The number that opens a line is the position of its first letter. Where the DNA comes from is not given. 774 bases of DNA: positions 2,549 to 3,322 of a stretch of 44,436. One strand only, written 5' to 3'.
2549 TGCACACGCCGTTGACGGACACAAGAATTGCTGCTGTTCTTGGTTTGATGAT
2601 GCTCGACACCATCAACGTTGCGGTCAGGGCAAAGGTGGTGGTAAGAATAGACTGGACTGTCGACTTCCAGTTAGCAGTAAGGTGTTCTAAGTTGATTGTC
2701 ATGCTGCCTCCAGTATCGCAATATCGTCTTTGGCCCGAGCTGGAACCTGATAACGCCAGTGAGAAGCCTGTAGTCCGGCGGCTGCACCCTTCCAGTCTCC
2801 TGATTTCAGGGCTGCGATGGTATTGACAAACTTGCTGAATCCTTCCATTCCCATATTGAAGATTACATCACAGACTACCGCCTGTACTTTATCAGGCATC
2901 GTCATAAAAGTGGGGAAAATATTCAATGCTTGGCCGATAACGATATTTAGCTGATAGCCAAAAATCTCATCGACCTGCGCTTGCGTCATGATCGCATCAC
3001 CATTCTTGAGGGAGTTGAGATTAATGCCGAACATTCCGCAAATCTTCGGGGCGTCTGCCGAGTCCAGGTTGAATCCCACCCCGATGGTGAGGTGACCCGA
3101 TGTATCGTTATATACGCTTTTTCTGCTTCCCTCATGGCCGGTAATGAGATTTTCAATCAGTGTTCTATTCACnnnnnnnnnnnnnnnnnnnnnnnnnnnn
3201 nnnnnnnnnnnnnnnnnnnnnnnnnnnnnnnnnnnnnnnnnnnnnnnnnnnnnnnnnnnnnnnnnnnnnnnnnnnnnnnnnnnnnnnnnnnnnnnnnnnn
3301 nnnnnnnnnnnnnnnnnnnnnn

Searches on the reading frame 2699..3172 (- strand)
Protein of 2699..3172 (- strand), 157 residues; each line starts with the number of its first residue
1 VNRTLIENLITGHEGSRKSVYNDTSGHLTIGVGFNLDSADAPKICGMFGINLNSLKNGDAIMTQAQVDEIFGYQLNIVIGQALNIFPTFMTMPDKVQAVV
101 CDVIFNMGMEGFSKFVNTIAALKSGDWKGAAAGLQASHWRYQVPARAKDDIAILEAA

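Call 73: search_protein_families(library=pfam, max_evalue=0.001, proteins=[window:2699-3172:-])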
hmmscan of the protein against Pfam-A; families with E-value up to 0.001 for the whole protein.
window:2699-3172:- (157 aa): 1 family
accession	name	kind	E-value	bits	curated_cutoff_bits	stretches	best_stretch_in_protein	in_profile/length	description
PF00959.24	Phage_lysozyme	-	1.8e-09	38.5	22.3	1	13-141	3-109/125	Phage lysozyme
